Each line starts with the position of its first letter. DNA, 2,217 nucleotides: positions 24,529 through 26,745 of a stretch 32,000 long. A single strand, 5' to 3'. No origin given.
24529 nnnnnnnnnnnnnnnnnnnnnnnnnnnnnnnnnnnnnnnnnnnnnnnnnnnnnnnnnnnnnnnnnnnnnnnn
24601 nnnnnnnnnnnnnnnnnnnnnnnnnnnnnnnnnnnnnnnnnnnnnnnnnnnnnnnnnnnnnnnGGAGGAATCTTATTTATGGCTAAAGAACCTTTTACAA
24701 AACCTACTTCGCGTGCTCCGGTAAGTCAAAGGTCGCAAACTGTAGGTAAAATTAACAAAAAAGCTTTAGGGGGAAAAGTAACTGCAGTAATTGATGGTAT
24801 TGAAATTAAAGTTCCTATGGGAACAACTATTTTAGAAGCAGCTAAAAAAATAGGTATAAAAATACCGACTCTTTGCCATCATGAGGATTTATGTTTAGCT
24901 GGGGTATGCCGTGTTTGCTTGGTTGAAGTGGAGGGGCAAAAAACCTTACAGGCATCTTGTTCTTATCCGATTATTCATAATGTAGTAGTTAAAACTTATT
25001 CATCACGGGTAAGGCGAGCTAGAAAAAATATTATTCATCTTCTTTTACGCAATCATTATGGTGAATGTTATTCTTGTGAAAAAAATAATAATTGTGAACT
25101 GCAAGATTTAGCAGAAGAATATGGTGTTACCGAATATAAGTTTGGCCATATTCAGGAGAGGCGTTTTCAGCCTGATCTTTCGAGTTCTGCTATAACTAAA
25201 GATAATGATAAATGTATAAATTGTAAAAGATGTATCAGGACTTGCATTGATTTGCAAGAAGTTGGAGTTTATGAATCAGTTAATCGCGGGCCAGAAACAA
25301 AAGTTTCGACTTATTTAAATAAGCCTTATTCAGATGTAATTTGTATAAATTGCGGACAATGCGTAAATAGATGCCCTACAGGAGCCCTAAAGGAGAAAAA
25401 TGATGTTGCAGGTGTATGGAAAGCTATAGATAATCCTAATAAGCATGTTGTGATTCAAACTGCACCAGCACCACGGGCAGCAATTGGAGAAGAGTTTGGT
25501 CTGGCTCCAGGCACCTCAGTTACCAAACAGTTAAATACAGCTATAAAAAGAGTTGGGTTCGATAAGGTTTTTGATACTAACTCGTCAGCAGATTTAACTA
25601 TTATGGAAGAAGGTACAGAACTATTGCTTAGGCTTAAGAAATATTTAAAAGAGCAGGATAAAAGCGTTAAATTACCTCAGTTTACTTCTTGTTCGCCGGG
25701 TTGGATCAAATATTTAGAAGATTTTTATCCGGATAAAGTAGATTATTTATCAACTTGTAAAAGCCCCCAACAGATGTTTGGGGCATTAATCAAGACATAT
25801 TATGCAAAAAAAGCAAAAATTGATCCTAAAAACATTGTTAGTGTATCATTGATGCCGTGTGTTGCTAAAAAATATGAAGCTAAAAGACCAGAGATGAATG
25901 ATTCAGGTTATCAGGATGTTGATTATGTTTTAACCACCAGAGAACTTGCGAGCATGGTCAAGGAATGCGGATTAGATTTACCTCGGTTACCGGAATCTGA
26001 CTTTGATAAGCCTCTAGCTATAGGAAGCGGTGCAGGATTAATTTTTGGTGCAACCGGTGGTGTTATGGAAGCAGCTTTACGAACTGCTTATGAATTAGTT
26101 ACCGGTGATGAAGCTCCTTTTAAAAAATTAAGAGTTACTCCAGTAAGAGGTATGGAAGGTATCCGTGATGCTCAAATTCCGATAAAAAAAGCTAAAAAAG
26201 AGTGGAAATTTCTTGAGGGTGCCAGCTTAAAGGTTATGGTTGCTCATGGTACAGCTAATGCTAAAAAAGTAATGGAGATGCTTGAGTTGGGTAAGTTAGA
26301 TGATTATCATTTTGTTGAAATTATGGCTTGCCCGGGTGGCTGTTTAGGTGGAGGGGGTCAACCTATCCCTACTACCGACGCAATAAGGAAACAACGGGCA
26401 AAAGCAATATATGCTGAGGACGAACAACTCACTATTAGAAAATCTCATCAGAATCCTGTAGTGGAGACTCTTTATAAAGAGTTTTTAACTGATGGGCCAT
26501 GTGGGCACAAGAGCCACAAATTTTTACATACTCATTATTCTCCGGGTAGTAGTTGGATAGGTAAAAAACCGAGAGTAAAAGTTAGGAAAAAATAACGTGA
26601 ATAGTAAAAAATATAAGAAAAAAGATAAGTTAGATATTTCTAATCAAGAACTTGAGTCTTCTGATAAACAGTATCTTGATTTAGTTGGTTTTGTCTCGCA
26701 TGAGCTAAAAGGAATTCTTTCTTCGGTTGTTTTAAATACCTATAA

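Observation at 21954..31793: Candidate novel system: Rex plus two tandem REC/HydC/HydB/HydA modules linked by a sensor-less histidine kinase, with no DNA-binding output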

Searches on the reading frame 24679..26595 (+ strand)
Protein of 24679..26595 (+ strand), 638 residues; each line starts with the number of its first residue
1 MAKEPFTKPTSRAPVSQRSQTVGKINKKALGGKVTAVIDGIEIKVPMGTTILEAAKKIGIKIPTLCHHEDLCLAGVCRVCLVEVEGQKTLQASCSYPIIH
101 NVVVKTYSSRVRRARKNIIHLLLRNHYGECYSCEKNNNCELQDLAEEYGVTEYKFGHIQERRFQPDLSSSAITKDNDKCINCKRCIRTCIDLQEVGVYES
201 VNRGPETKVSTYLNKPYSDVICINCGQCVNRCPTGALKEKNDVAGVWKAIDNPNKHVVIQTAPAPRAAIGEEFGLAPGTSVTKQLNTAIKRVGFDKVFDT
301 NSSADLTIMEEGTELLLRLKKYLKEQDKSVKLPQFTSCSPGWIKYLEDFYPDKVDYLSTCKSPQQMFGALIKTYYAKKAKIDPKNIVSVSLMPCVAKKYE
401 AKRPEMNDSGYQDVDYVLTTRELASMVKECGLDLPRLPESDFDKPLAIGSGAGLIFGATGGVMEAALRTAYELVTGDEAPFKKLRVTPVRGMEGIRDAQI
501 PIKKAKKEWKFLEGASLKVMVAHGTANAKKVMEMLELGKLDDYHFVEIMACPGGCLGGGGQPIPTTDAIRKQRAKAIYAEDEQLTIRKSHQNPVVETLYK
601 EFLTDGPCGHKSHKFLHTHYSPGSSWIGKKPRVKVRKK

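Call 3: search_protein_families(library=pfam, proteins=[window:24679-26595:+], max_evalue=0.01)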
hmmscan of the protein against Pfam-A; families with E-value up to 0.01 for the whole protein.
window:24679-26595:+ (638 aa): 15 families
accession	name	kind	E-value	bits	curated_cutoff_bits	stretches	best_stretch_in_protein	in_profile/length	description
PF02906.19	Fe_hyd_lg_C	-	1.3e-89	300.5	22.1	1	255-559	1-245/245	Iron only hydrogenase large subunit, C-terminal domain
PF02256.22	Fe_hyd_SSU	-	4.8e-23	81.4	24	1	568-622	2-55/56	Iron hydrogenase small subunit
PF13510.11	Fer2_4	-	2.5e-18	66.3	22.8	1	33-107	3-80/82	2Fe-2S iron-sulfur cluster binding domain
PF10588.14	NADH-G_4Fe-4S_3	-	2.5e-15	56.1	27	1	115-152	1-38/40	NADH-ubiquinone oxidoreductase-G iron-sulfur binding region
PF22117.2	Fer4_Nqo3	-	3.3e-08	34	27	1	171-237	3-66/67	NADH-quinone oxidoreductase subunit 3, ferredoxin-like domain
PF12838.12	Fer4_7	-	2.8e-07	31.3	27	1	178-236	1-52/52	4Fe-4S dicluster domain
PF00111.32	Fer2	-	4.8e-07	30.1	21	1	40-88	7-51/77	2Fe-2S iron-sulfur cluster binding domain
PF13187.11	Fer4_9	-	4.9e-07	30.1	27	1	178-236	1-51/52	4Fe-4S dicluster domain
PF13237.11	Fer4_10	-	6.6e-07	29.6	25.5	2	220-241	7-30/53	4Fe-4S dicluster domain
PF00037.32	Fer4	-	2e-06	27.8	21.1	1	222-238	8-24/24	4Fe-4S binding domain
PF13484.11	Fer4_16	-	7.9e-05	23.8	30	1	222-241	2-22/66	4Fe-4S double cluster binding domain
PF12837.12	Fer4_6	-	0.00044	20.5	25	2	173-190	3-20/24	4Fe-4S binding domain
PF13370.11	Fer4_13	-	0.0044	18.1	24.5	0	175-191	2-18/58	4Fe-4S single cluster domain of Ferredoxin I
PF13183.11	Fer4_8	-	0.0076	17.2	27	1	177-235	3-67/68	4Fe-4S dicluster domain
PF14697.11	Fer4_21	-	0.0082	16.7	35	1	175-236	4-56/59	4Fe-4S dicluster domain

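Call 4: search_protein_families(library=ncbifam, proteins=[window:24679-26595:+], max_evalue=0.001)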
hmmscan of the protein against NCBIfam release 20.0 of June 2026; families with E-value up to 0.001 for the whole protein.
window:24679-26595:+ (638 aa): 21 families
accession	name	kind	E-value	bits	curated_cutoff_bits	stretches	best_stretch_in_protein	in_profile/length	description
NF040763.1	FeFe_hydrog_A6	exception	4.8e-247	820.9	765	1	35-621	2-569/571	NADH-dependent [FeFe] hydrogenase, group A6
NF040762.1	Hydr_FeFe_Clost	exception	3.3e-162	541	900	1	36-620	3-571/572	ferredoxin hydrogenase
TIGR02512.1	FeFe_hydrog_A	subfamily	4e-149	496.5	405.95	1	172-563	2-374/375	[FeFe] hydrogenase, group A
NF005745.0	PRK07569.1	equivalog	1.7e-52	178.2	333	1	34-246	4-216/238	bidirectional hydrogenase complex protein HoxU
TIGR04105.1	FeFe_hydrog_B1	subfamily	1.5e-47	162.4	450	2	175-515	140-446/462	monomeric [FeFe] hydrogenase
TIGR01973.1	NuoG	equivalog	1.3e-45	156.3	470.05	1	37-240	2-201/606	NADH-quinone oxidoreductase subunit NuoG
NF005895.0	PRK07860.1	equivalog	8.2e-40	136.5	802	1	26-238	10-221/811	NADH-quinone oxidoreductase subunit G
NF006305.0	PRK08493.1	equivalog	4e-29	101.3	591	1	34-241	2-225/819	NADH-quinone oxidoreductase subunit G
NF009454.0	PRK12814.1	equivalog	2e-22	79.3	916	2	33-132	3-102/657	putative NADPH-dependent glutamate synthase small subunit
NF006221.0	PRK08348.1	subfamily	3.7e-07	29.9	124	1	170-243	37-98/136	NADH-plastoquinone oxidoreductase subunit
TIGR01971.1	NuoI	subfamily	8.3e-07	28.6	113.05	1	173-242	39-103/121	NADH-quinone oxidoreductase, chain I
NF004537.0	PRK05888.1-3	equivalog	1.3e-06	28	163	1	173-241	64-134/204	NADH-quinone oxidoreductase subunit NuoI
TIGR04041.1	activase_YjjW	hypoth_equivalog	3.7e-06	26.6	250.2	1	214-243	35-64/276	YjjW family glycine radical enzyme activase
NF005503.0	PRK07118.1-2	equivalog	1.8e-05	24.1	252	1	173-243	163-235/292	RnfABCDGE type electron transport complex subunit B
TIGR02912.1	sulfite_red_C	equivalog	2.1e-05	23.7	324.1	1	174-242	166-223/314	sulfite reductase subunit C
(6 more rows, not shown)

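Call 10: search_solved_structures(query=window:24679-26595:+, show_alignments=3)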
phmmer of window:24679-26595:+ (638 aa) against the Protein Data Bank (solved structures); distinct sequences matched with E-value up to 0.001: 99 (the best 60 are shown).
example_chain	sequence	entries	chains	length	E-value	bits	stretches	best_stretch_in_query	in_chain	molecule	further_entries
7q4v_A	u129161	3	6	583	4.5e-179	600.1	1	34-622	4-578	Iron hydrogenase HydA1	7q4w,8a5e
8a6t_A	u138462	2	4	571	6.9e-170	569.7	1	34-621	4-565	Electron bifurcating hydrogenase subunit HydA1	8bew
9rj9_A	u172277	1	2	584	5.3e-127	428.1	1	35-626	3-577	Iron hydrogenase 1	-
4xdd_A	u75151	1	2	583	4.8e-126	424.9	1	35-626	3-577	Iron hydrogenase 1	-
9rjo_A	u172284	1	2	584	4.9e-126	424.9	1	35-626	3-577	Iron hydrogenase 1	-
4xdc_A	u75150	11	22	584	4.9e-126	424.9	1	35-626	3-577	Iron hydrogenase 1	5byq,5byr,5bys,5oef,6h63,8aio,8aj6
8cjy_A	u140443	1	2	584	6.9e-126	424.4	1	35-626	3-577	Iron hydrogenase 1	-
6gm8_A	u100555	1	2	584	1.2e-125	423.6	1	35-626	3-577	Iron hydrogenase 1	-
6gm0_A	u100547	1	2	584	1.2e-125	423.6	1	35-626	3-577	Iron hydrogenase 1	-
6gm2_A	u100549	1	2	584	1.2e-125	423.6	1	35-626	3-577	Iron hydrogenase 1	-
6yf4_A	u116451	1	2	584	1.2e-125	423.6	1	35-626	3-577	Iron hydrogenase 1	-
6gm4_A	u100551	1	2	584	1.3e-125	423.5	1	35-626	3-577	Iron hydrogenase 1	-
6gm3_A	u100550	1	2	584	2.4e-125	422.6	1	35-626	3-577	Iron hydrogenase 1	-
6gm1_A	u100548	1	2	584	3.1e-125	422.2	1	35-626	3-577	Iron hydrogenase 1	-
7qhf_A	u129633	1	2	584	3.3e-125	422.1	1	35-626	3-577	Iron hydrogenase 1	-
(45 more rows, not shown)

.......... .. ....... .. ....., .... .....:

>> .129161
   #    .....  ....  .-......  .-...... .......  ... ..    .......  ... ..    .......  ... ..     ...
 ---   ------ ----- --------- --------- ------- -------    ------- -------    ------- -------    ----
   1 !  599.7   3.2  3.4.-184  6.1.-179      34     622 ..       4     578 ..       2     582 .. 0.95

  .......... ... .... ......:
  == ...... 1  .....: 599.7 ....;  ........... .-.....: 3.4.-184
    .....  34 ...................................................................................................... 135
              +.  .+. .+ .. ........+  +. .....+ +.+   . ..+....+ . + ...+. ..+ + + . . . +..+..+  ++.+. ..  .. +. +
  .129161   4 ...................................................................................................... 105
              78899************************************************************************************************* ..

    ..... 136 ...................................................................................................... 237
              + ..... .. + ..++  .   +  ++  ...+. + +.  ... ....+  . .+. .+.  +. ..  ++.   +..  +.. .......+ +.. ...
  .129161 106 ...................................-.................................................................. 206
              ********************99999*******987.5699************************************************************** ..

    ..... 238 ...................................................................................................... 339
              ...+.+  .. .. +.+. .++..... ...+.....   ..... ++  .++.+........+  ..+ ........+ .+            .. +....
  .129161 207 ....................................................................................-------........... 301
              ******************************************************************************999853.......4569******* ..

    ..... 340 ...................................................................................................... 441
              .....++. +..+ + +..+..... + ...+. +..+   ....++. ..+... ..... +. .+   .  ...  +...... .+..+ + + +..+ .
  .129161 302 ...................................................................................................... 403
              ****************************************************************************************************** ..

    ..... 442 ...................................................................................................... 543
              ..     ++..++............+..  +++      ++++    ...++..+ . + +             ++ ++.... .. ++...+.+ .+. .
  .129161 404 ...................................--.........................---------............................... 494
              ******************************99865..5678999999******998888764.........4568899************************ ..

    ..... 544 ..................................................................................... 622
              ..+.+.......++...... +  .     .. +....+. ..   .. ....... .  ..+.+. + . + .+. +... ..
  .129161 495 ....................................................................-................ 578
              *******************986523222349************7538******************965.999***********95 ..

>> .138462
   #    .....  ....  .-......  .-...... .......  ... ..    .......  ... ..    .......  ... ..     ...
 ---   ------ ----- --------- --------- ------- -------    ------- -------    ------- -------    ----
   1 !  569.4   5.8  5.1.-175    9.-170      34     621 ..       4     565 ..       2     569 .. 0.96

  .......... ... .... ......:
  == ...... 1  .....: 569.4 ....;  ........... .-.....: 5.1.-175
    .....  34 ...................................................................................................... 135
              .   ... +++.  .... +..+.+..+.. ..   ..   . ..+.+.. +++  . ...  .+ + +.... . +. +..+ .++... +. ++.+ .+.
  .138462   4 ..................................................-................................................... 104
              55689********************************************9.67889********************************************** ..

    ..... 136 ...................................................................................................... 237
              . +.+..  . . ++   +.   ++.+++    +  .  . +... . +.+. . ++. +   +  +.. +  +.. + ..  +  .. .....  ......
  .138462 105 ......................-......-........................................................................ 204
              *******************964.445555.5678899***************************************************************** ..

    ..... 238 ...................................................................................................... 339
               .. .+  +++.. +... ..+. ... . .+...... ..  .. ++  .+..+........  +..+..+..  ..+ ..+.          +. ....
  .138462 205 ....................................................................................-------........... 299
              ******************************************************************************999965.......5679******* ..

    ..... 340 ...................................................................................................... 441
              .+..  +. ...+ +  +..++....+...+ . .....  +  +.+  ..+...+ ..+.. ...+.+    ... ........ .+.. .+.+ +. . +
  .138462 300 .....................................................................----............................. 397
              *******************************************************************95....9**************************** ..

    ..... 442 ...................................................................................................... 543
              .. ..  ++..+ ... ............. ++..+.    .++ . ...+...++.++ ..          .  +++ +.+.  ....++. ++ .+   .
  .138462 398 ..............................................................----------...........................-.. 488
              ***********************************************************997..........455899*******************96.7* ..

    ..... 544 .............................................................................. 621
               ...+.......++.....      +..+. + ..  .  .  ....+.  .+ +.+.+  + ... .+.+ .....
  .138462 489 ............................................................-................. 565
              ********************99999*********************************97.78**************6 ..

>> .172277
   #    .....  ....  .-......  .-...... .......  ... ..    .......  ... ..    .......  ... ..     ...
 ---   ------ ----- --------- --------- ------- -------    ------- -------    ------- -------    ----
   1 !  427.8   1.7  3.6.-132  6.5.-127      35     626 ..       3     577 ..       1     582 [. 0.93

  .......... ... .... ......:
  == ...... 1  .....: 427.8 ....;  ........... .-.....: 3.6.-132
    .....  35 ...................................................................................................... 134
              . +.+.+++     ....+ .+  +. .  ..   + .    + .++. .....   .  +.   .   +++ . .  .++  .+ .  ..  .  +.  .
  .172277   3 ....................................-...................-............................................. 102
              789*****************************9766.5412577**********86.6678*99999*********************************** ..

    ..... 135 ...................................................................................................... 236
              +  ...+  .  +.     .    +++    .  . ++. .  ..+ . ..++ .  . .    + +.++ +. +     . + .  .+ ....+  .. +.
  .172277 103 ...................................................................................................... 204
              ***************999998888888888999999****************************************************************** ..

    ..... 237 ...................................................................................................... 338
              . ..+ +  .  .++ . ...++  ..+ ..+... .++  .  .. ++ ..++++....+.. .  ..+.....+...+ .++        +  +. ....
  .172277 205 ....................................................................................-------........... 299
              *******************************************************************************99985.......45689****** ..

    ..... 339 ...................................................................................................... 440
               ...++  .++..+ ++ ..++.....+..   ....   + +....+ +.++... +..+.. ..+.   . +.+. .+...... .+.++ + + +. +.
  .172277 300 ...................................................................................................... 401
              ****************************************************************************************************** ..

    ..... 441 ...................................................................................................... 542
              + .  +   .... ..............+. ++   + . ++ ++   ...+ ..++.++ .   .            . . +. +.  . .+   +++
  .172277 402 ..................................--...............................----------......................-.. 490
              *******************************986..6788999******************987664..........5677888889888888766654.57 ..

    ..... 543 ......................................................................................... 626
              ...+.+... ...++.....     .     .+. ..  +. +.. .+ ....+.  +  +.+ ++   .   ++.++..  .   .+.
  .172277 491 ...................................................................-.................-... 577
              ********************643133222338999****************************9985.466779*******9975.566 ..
